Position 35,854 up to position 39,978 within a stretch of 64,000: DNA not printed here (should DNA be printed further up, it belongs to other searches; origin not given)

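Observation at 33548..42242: AraC regulator divergent from an operon built around an orphan Verru_Chthon cassette protein A-like giant pseudopilin, with no B/C/D pilin-like partners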

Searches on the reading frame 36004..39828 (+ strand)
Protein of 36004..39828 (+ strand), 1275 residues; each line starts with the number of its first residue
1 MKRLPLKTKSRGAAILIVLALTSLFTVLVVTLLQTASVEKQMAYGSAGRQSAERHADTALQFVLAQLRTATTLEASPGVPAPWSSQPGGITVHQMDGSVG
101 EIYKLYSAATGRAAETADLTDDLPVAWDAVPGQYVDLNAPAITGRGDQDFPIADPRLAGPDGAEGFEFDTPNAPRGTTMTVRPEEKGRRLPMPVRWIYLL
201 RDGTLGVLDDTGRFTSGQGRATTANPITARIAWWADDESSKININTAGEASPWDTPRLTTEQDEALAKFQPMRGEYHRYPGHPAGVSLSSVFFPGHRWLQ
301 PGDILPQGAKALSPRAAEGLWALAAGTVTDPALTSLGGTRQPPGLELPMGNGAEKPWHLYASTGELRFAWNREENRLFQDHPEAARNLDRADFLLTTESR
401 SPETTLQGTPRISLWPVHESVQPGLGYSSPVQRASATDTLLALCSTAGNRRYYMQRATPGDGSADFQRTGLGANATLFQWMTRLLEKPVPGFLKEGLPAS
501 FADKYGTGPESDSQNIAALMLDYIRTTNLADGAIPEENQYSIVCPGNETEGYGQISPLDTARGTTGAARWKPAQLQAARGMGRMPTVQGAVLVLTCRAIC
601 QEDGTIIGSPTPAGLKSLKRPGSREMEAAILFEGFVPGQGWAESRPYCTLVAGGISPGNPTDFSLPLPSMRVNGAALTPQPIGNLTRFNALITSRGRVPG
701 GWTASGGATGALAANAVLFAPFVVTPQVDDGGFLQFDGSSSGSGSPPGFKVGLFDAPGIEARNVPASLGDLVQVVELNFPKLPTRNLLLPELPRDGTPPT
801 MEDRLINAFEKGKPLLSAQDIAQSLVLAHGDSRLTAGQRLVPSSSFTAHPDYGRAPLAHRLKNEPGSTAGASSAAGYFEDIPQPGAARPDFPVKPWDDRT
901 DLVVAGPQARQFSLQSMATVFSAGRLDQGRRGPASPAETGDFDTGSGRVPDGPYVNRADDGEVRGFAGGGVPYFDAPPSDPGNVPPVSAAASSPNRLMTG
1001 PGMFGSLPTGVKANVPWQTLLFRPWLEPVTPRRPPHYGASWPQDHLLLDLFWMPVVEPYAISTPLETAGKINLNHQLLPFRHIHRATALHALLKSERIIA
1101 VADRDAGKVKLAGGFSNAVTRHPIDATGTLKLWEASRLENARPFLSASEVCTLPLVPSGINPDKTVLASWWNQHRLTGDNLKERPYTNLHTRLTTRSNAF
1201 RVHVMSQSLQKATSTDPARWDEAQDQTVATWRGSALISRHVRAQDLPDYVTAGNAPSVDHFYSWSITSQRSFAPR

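Call 10: search_protein_families(library=ncbifam, proteins=[window:36004-39828:+], max_evalue=0.01)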
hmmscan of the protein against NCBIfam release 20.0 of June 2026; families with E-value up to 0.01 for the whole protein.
window:36004-39828:+ (1275 aa): 2 families
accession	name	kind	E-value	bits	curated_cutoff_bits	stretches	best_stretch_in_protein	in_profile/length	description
TIGR02600.1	Verru_Chthon_A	subfamily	4.2e-225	750.5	332.3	2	12-654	1-626/1296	Verru_Chthon cassette protein A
NF037980.1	T2SS_GspK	equivalog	0.00035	20.2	130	1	11-72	2-63/307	type II secretion system minor pseudopilin GspK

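Call 11: search_protein_families(library=pfam, proteins=[window:36004-39828:+], max_evalue=0.01)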
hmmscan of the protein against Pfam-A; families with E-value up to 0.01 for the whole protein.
window:36004-39828:+ (1275 aa): 0 families

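Call 13: find_homologous_proteins(query=window:36004-39828:+, max_evalue=1e-10)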
Query window:36004-39828:+ (1275 aa): 417 proteins with E <= 1e-10 among 8000 candidates; the best 120 are listed.
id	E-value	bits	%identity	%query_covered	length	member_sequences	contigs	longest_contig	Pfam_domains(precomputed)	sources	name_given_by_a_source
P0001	0.0e+0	2930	100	100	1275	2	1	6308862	-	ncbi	-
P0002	0.0e+0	1900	68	96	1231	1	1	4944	-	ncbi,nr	ncbi:MAG: Verru Chthon cassette protein, partial [Verrucomicrobiales bacterium]|nr:Verru Chthon cass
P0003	0.0e+0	1720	60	100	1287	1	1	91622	-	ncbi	ncbi:MAG: Verru_Chthon cassette protein A [Verrucomicrobiota bacterium]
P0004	0.0e+0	1683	59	100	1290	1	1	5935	-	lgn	-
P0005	0.0e+0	1674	60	100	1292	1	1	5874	-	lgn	-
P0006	0.0e+0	1649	59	100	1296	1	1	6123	-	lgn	-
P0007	0.0e+0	1493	56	99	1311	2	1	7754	-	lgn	-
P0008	0.0e+0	1469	59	90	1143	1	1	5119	-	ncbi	ncbi:MAG: Verru_Chthon cassette protein A, partial [Verrucomicrobiaceae bacterium]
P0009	0.0e+0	1422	53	100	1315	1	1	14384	-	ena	-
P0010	0.0e+0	1332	52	95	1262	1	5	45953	-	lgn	-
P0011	0.0e+0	1065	43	99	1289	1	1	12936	-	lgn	-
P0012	1.7e-285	969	43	99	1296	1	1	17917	-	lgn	-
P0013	3.9e-283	961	43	99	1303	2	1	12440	-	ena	-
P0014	4.2e-280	951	42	99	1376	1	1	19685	-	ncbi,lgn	-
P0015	5.1e-277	940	42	99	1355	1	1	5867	-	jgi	-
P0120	6.5e-140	486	34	49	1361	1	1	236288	-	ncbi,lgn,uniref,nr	ncbi:uncharacterized protein (TIGR02600 family) [Roseimicrobium gellanilyticum]|uniref:Uncharacteriz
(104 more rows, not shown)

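Call 14: find_encoding_contigs(protein=P0001, flank=10000, max_places=3)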
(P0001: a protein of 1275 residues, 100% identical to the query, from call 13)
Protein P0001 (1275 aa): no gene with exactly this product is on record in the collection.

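Call 15: find_encoding_contigs(protein=P0003, flank=10000, max_places=3)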
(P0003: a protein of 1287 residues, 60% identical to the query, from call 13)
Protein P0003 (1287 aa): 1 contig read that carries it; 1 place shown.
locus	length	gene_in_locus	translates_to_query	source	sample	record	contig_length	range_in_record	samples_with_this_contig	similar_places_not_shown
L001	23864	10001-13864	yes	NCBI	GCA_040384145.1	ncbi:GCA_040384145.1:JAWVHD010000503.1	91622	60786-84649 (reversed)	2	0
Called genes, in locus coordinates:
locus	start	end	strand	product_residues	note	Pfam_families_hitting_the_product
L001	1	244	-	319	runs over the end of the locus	PF20434:BD-FAE, PF01738:DLH (faint), PF07859:Abhydrolase_3, PF00326:Peptidase_S9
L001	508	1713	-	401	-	PF08450:SGL (faint), PF10282:Lactonase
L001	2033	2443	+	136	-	PF03965:Penicillinase_R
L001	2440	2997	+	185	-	-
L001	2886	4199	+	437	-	PF05569:Peptidase_M56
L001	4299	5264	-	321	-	PF13365:Trypsin_2 (faint)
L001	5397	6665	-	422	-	PF00149:Metallophos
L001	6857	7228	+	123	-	-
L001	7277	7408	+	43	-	-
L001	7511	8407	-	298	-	PF00165:HTH_AraC (faint), PF12833:HTH_18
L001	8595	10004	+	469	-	-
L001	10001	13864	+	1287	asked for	-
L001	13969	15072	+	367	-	PF20311:DUF6607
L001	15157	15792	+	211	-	PF06439:3keto-disac_hyd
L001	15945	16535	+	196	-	PF11325:DUF3127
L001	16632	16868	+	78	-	PF04014:MazE_antitoxin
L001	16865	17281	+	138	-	PF01850:PIN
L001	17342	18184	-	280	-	PF08379:Bact_transglu_N, PF01841:Transglut_core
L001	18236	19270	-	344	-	PF04168:Alpha-E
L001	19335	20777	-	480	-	PF04174:CP_ATPgrasp_1, PF14403:CP_ATPgrasp_2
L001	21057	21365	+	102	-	-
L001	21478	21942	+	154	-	PF01668:SmpB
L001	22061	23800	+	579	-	PF00005:ABC_tran, PF09818:ABC_ATPase (faint), PF13304:AAA_21 (faint), PF00005:ABC_tran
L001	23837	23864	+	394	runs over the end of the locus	PF02653:BPD_transp_2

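Call 17: find_related_loci(query=A1, collection=genome_contigs, flank=10000)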
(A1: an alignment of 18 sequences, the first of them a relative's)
Query A1 (1275 aa) in genome_contigs; peptide patterns used: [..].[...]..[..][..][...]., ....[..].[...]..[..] (x = any residue, [..] = any of these).
598 stretches matched a pattern (row limit reached: there are more); 581 encode a relative of the query (tblastn E <= 1e-3); the best 80 are kept; 80 distinct loci.
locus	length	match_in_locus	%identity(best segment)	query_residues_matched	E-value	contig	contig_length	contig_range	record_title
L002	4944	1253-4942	68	1-1229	0e+0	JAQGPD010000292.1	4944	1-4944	MAG: Verrucomicrobiales bacterium isolate RYN_630 scaffold_321890, whole genome shotgun sequence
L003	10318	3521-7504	42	11-1272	0e+0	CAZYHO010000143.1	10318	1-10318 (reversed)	MAG TPA_asm: uncultured Akkermansia sp. isolate SRP344714_co2_111 genome assembly, contig: NODE_17134_length_10318_cov_1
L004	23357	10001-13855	41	5-1266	0e+0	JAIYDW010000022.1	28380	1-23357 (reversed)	MAG: Verrucomicrobiaceae bacterium isolate H1_MAG_00048 pond_H1_MAG_00048_000000000047, whole genome shotgun sequence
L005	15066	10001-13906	40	7-1266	0e+0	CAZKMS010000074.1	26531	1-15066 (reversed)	MAG TPA_asm: uncultured Verrucomicrobiaceae bacterium isolate SRP344714_co2_434 genome assembly, contig: NODE_4618_lengt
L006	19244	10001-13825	40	12-1268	0e+0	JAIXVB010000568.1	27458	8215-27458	MAG: Verrucomicrobiaceae bacterium isolate D1_MAG_00050 pond_D1_MAG_00050_000000000048, whole genome shotgun sequence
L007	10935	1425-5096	38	12-1269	0e+0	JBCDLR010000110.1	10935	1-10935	MAG: Verrucomicrobiota bacterium isolate P01_H01_bin.9 k141_137871_length_10935_cov_12.1059, whole genome shotgun sequen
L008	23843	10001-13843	38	7-1266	0e+0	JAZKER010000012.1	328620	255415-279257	MAG: Verrucomicrobiota bacterium isolate DC_HB_02_SPN181219-bin043_1 DCHB02SPN_B043_1_000000000012, whole genome shotgun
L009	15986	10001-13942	38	1-1266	0e+0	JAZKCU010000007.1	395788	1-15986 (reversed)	MAG: Verrucomicrobiota bacterium isolate DC_HB_01_SPN181219-bin008 DCHB01SPN_B008_0_000000000007, whole genome shotgun s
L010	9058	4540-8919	35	8-1273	0e+0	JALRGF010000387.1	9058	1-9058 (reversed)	MAG: Verrucomicrobiales bacterium isolate LJ.3 LJ_1253571, whole genome shotgun sequence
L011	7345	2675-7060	34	9-1273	0e+0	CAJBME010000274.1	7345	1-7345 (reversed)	uncultured bacterium isolate Loc090402-4m_bin-0645 genome assembly, contig: bin-0645:274/377, whole genome shotgun seque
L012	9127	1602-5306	33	7-1273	0e+0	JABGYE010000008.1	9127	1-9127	MAG: Akkermansiaceae bacterium isolate SI034_bin91 k141_2527429, whole genome shotgun sequence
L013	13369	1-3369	36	133-1274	0e+0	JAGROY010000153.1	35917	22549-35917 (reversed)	MAG: Verrucomicrobiia bacterium isolate HKST-UBA30 2009_35130, whole genome shotgun sequence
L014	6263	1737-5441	34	7-1273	0e+0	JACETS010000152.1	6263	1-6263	MAG: Verrucomicrobiales bacterium isolate MCMED-G48 Verrucomicrobiales-MCMED-G48-C152, whole genome shotgun sequence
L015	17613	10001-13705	34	7-1273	0e+0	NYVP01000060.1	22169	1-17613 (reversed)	MAG: Verrucomicrobiales bacterium isolate CPC300 98065, whole genome shotgun sequence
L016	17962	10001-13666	34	35-1273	0e+0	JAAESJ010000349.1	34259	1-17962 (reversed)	MAG: Verrucomicrobiaceae bacterium isolate Ust_9 UstG_CONTIG2266877, whole genome shotgun sequence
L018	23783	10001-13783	34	2-1273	0e+0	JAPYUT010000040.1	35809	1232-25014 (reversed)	MAG: Verrucomicrobiales bacterium isolate PW8.metabat2.79_sub PW8_1402_length_35809_cov_13.756866, whole genome shotgun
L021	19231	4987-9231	33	11-1267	3e-165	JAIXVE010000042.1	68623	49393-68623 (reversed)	MAG: Verrucomicrobiaceae bacterium isolate D1_MAG_00053 pond_D1_MAG_00053_000000000093, whole genome shotgun sequence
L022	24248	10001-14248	32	11-1267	6e-163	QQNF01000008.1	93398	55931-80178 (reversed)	MAG: Verrucomicrobia bacterium isolate V1-33 Ga0133913_10000353, whole genome shotgun sequence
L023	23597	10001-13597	32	11-1274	5e-162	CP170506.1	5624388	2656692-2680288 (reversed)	MAG: Chthoniobacteraceae bacterium isolate SH-KS-3 chromosome, complete genome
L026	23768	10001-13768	31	2-1274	1e-156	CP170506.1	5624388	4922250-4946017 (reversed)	MAG: Chthoniobacteraceae bacterium isolate SH-KS-3 chromosome, complete genome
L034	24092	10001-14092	37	3-1273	0e+0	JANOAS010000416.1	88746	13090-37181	MAG: bacterium isolate VAR_18_metabat_284 VAR_18_k141_3381355, whole genome shotgun sequence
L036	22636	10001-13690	33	29-1275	1e-149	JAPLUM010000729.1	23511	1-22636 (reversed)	MAG: Verrucomicrobia bacterium isolate LacPavin_0920_WC57_MAG_55_7 LacPavin_0920_WC57_scaffold_353159, whole genome shot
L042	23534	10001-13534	31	32-1274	9e-143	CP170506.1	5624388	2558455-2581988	MAG: Chthoniobacteraceae bacterium isolate SH-KS-3 chromosome, complete genome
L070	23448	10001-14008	31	1-1274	2e-123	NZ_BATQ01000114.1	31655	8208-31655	Verrucomicrobium sp. BvORR034, whole genome shotgun sequence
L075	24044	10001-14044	28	11-1275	6e-121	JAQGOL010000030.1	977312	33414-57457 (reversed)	MAG: Chthoniobacteraceae bacterium isolate RYN_612 scaffold_437645, whole genome shotgun sequence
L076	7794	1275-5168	31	4-1274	3e-121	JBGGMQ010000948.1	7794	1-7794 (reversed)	MAG: Verrucomicrobium sp. isolate bin.020 k141_506734, whole genome shotgun sequence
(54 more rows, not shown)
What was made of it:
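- Genomes of this phylum carry several cassettes; three A loci occur in CP170506.1 (call 17).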

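Call 22: list_cluster_members(proteins=[P0001])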
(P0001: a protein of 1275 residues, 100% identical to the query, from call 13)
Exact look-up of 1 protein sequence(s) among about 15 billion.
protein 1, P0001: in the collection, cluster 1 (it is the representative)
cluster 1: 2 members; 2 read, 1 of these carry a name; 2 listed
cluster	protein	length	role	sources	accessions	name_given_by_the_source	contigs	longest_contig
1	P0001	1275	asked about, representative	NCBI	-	-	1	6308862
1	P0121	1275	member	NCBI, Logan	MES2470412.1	MAG: Verru_Chthon cassette protein A [Verrucomicrobiota bacterium]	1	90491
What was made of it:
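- On Verru_Chthon cassette protein A (TIGR02600): A >=90%-identical cluster member (P0121, a MAG copy) is named Verru_Chthon cassette protein A by NCBI (call 22).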

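Call 31: search_solved_structures(query=A1, max_evalue=10, show_alignments=3)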
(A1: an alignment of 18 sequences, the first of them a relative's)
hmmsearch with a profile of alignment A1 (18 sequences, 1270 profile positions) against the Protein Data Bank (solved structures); distinct sequences matched with E-value up to 10: 0.

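Call 41: find_encoding_contigs(protein=P0010, flank=10000, max_places=2)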
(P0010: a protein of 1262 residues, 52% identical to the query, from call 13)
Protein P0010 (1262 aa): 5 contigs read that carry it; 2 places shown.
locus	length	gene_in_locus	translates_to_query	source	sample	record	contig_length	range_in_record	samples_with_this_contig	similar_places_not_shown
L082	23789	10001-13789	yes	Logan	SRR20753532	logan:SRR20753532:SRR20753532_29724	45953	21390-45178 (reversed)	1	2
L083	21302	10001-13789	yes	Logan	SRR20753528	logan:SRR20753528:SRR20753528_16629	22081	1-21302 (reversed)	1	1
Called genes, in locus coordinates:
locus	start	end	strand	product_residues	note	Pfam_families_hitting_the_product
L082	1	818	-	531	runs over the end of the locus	?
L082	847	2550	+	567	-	PF02366:PMT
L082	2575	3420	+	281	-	PF02424:ApbE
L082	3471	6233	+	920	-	PF23500:DUF7133, PF13646:HEAT_2, PF00034:Cytochrom_C (faint)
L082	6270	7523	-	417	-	-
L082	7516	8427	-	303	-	PF00165:HTH_AraC (weak), PF12833:HTH_18, PF00165:HTH_AraC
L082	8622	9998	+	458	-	-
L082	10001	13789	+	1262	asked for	-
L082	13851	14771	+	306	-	PF20311:DUF6607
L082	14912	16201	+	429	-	-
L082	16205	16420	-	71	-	-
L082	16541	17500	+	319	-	PF02826:2-Hacid_dh_C, PF03446:NAD_binding_2, PF14833:NAD_binding_11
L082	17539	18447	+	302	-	-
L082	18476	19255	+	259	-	PF00160:Pro_isomerase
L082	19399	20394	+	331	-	PF01694:Rhomboid, PF20216:DUF6576 (weak)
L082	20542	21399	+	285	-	PF02729:OTCace_N, PF00185:OTCace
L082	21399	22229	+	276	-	PF00106:adh_short, PF08659:KR, PF13561:adh_short_C2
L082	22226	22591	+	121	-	PF03647:Tmemb_14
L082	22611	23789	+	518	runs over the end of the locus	PF07335:Glyco_hydro_75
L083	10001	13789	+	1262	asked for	-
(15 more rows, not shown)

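Call 42: find_encoding_contigs(protein=P0009, flank=10000, max_places=2)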
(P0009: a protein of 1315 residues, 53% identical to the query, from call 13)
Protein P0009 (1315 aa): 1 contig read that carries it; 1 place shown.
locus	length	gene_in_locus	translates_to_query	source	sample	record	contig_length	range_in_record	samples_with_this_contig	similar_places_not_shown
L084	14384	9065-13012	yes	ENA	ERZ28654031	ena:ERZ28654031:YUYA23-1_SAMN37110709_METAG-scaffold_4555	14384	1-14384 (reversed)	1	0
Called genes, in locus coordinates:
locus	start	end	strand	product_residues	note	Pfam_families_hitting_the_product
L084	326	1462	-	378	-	PF06439:3keto-disac_hyd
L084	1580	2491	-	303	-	PF00126:HTH_1, PF03466:LysR_substrate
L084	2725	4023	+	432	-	PF00890:FAD_binding_2 (faint), PF01266:DAO (weak), PF01494:FAD_binding_3, PF04820:Trp_halogenase, PF12831:FAD_oxidored, PF13450:NAD_binding_8 (weak), PF04820:Trp_halogenase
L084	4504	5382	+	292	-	PF20597:pAdhesive_15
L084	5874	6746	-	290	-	PF12833:HTH_18, PF00165:HTH_AraC (weak)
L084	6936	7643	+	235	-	-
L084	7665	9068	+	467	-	-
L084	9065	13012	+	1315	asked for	-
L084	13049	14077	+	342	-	PF20311:DUF6607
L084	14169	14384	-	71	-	?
